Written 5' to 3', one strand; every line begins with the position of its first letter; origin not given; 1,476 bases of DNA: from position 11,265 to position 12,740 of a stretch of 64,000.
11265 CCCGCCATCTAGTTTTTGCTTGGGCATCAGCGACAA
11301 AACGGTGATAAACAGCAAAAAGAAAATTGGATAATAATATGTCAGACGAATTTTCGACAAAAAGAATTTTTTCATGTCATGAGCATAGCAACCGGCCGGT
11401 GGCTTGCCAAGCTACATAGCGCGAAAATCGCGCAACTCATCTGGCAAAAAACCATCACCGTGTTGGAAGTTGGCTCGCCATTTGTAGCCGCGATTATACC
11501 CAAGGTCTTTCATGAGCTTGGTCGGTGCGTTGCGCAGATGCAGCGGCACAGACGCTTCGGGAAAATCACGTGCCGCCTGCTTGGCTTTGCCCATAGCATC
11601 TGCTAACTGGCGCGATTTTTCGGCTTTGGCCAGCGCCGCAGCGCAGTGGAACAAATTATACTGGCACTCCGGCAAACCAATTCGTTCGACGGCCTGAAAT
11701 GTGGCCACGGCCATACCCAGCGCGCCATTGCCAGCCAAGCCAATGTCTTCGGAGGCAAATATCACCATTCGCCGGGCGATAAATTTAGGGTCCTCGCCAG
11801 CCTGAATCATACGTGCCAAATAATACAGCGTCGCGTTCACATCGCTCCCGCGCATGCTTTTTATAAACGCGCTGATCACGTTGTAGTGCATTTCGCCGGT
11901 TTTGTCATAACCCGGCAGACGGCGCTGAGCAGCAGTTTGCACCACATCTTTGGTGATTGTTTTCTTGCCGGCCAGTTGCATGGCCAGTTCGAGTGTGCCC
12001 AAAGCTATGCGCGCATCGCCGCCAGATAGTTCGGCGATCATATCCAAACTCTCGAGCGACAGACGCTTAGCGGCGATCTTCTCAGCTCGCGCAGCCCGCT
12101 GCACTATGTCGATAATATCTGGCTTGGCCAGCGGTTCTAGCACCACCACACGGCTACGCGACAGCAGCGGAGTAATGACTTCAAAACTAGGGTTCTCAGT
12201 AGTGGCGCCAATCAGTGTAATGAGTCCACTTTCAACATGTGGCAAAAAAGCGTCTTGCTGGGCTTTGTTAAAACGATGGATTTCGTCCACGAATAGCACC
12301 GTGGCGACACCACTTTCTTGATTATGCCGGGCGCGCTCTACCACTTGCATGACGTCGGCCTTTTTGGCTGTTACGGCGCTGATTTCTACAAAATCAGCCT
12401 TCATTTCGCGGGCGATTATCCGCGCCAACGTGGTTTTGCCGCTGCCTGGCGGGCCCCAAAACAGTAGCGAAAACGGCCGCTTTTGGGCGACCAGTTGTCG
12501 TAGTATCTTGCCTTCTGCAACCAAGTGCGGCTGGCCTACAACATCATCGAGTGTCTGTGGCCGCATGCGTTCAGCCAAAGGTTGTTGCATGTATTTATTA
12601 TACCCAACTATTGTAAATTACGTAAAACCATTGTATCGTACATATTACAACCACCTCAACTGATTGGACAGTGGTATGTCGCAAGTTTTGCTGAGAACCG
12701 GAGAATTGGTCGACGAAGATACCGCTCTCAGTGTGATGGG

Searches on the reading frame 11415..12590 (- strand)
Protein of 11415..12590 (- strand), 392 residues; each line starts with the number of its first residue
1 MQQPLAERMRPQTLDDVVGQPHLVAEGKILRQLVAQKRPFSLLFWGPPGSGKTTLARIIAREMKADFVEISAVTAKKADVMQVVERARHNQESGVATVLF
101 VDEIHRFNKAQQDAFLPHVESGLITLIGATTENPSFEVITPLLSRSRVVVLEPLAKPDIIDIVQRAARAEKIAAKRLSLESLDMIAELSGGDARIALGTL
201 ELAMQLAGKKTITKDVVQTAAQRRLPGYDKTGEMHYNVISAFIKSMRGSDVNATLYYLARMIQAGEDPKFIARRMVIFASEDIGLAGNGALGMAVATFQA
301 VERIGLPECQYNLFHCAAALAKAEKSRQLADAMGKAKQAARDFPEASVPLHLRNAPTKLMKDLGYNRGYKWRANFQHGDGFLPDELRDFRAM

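Call 50: search_protein_families(library=pfam, proteins=[window:11415-12590:-], max_evalue=0.0001)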
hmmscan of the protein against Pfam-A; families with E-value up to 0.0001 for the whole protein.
window:11415-12590:- (392 aa): 8 families
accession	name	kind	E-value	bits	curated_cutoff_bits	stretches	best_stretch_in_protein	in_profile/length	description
PF12002.13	MgsA_C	-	8.5e-49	166.1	27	1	248-388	1-144/167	MgsA AAA+ ATPase C terminal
PF16193.11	AAA_assoc_2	-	3.5e-23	82.1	34.3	1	178-247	8-81/81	AAA C-terminal domain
PF00004.35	AAA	-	2.2e-18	67.4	21.2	1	42-147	1-124/131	ATPase family associated with various cellular activities (AAA)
PF05496.18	RuvB_N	-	6.2e-17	62.2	27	1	9-126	1-115/159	Holliday junction DNA helicase RuvB P-loop domain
PF01078.27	Mg_chelatase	-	1.7e-05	24.8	20.3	0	34-74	17-61/207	Magnesium chelatase, subunit ChlI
PF13191.12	AAA_16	-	2.4e-05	25.4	32.6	0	34-68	19-56/167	AAA ATPase domain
PF07728.20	AAA_5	-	3.2e-05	24.4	22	0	42-121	2-92/139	AAA domain (dynein-related subfamily)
PF13401.12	AAA_22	-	9.6e-05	23.1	27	0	42-71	8-40/130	AAA domain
